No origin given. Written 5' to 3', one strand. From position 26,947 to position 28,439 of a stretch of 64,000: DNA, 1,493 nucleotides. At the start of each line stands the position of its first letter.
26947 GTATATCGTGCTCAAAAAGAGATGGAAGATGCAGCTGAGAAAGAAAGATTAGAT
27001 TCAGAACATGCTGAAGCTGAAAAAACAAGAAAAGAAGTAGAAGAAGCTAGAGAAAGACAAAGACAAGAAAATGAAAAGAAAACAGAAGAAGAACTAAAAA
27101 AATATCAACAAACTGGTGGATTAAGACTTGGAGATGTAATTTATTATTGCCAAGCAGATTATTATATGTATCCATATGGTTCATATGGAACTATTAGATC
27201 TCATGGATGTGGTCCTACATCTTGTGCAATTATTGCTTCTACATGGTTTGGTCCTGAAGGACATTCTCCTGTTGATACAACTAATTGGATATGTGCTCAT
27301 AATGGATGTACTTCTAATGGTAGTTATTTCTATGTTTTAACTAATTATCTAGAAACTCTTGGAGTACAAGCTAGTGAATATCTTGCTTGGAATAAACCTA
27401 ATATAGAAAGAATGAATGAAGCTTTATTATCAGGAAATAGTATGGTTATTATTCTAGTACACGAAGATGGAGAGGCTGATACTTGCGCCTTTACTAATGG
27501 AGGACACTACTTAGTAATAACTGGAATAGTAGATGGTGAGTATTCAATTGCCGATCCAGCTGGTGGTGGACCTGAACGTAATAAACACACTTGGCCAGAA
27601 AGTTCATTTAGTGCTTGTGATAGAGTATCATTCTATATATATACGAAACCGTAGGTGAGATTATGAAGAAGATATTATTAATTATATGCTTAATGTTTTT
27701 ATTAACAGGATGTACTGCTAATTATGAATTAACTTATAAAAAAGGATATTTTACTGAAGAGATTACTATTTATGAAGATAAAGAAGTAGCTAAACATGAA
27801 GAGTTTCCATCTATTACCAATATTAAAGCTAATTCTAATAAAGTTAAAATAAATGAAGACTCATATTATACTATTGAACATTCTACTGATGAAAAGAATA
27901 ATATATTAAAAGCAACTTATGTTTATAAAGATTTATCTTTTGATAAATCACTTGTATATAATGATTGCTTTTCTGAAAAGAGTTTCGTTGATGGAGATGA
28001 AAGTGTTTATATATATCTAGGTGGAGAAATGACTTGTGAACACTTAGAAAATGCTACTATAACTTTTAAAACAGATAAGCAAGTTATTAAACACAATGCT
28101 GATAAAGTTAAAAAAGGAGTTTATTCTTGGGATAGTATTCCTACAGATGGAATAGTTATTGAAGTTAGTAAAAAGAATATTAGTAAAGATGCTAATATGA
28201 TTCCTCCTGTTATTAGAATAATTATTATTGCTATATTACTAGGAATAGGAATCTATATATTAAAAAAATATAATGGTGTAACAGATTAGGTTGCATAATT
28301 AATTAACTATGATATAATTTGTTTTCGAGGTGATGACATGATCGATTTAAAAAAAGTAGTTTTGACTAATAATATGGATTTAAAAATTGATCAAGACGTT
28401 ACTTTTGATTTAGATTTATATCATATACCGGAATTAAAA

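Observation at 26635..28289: Gene pair: two-TM/coiled-coil-anchored papain-like peptidase plus a doubly anchored lipoprotein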

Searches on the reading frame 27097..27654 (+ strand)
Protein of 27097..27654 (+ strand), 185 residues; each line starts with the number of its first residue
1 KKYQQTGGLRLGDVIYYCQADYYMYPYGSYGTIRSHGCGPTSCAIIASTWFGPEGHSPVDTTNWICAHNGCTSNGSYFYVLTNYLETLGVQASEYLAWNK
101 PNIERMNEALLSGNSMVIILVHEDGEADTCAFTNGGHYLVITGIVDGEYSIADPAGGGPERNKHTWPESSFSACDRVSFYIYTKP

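Call 52: search_solved_structures(query=window:27097-27654:+, max_evalue=1, show_alignments=2)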
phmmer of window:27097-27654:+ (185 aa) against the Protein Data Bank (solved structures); distinct sequences matched with E-value up to 1: 4.
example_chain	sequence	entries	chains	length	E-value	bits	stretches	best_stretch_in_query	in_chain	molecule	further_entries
3j15_A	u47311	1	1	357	0.34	13.6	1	95-132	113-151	Protein pelota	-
9ml1_H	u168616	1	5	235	0.37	13.5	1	57-79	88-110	D24.1M01 Heavy Chain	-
7mu4_H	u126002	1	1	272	0.44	13.2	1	57-79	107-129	D24.M01 Fab Heavy Chain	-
9nrx_X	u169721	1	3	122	0.47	13.1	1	14-39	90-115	Single domain antibody (nanobody) V2B3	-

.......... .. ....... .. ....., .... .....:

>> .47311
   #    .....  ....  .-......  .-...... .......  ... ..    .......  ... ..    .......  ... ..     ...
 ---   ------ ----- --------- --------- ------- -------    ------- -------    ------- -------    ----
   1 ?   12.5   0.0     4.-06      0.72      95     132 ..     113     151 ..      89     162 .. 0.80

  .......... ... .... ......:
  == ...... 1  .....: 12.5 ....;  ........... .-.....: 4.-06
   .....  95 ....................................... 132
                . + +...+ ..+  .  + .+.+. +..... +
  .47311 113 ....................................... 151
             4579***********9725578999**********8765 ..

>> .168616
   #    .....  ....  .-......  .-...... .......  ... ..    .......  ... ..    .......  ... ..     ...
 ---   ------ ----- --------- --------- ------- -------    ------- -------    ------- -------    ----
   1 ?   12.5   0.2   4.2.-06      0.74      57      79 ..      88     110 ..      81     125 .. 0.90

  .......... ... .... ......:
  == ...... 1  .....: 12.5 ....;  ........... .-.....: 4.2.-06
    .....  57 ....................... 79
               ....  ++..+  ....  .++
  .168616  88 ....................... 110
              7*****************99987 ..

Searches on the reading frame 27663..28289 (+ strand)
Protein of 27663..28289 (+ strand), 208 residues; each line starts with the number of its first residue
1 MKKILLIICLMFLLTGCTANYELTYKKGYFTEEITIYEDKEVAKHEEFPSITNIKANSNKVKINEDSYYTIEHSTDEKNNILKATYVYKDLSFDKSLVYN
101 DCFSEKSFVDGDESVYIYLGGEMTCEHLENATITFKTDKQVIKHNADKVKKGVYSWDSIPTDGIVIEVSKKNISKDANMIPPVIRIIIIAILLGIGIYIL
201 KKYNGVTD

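Call 3: search_protein_families(library=pfam, proteins=[window:27663-28289:+], max_evalue=0.1)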
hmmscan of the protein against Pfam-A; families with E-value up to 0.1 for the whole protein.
window:27663-28289:+ (208 aa): 2 families
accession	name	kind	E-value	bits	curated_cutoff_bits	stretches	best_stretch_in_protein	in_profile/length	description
PF08139.17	LPAM_1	-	0.023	15.6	20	1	1-17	1-17/18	Prokaryotic membrane lipoprotein lipid attachment site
PF25609.1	Unc5_NetrinR_N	-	0.094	13.4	27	0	122-175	25-78/105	Netrin receptor unc-5 N-terminal domain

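Call 4: search_protein_families(library=ncbifam, proteins=[window:27663-28289:+], max_evalue=0.1)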
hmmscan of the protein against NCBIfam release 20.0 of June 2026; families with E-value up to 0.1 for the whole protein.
window:27663-28289:+ (208 aa): 5 families
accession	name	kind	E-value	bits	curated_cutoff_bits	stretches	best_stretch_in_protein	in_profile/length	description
NF045606.1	lipo_J517_1871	equivalog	0.0017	18.3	60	0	1-29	1-28/133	J517_1871 family lipoprotein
NF033216.1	lipo_YgdI_YgdR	subfamily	0.0047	16.8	42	1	4-48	6-47/71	YgdI/YgdR family lipoprotein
NF041245.1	T6SS_IglE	equivalog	0.025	14.6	75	1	3-83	1-70/131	type VI secretion system lipoprotein IglE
NF047408.1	SA0632_fam_LP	equivalog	0.032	13.9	70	0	1-22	1-23/68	SA0632 family lipoprotein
NF040519.1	Sbal_3080_fam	subfamily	0.067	13.6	80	0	6-52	1-47/136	Sbal_3080 family lipoprotein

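Call 47: search_protein_families(library=pfam, alignment_id=A5, max_evalue=10)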
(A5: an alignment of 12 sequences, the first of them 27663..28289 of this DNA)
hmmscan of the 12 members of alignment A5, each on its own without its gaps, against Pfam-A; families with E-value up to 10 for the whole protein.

A. member 1, window:27663-28289:+ (208 aa): 5 families
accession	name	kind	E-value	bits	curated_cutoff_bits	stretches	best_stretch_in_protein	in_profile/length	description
PF08139.17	LPAM_1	-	0.023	15.6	20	1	1-17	1-17/18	Prokaryotic membrane lipoprotein lipid attachment site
PF25609.1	Unc5_NetrinR_N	-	0.094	13.4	27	1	122-175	25-78/105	Netrin receptor unc-5 N-terminal domain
PF20101.4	DUF6491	-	0.21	12.1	27.5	1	2-48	3-45/138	Family of unknown function (DUF6491)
PF09716.15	ETRAMP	-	7.2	7.1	29.1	0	4-60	12-50/81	Malarial early transcribed membrane protein (ETRAMP)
PF02402.22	Lysis_col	-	9.2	6.6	27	1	2-21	2-26/49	Lysis protein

B. families by the number of members that match (of 12 scanned): 17 families
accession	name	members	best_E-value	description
PF02402.22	Lysis_col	9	0.0017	Lysis protein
PF08139.17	LPAM_1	4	0.0087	Prokaryotic membrane lipoprotein lipid attachment site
PF18700.6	Castor1_N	2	0.11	Cytosolic arginine sensor for mTORC1 subunit 1 N-terminal domain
PF20779.2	MACPF_D2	1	0.017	MACPF protein, D2 domain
PF22348.1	ColA_N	1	0.047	Colicin-A N-terminal domain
PF15616.11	TerY_C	1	0.057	TerY-C metal binding domain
PF12869.13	tRNA_anti-like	1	0.081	tRNA_anti-like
PF25609.1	Unc5_NetrinR_N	1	0.094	Netrin receptor unc-5 N-terminal domain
PF02706.20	Wzz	1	0.11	Chain length determinant protein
PF01930.23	Cas_Cas4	1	0.13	Domain of unknown function DUF83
PF05552.17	MS_channel_1st_1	1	0.13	Mechanosensitive ion channel, conserved TM helix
PF16339.10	DUF4969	1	0.2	Domain of unknown function (DUF4969)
PF20101.4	DUF6491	1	0.21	Family of unknown function (DUF6491)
PF14007.11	YtpI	1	0.31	YtpI-like protein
PF14147.11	Spore_YhaL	1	5.4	Sporulation protein YhaL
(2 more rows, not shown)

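Call 65: search_protein_families(library=phrogs, proteins=[window:27663-28289:+], max_evalue=0.01)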
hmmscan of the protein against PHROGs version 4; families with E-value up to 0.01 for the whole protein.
window:27663-28289:+ (208 aa): 1 family
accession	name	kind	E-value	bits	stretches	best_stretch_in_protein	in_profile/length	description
phrog_902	-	unknown function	0.0011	20.3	1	1-43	8-53/118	-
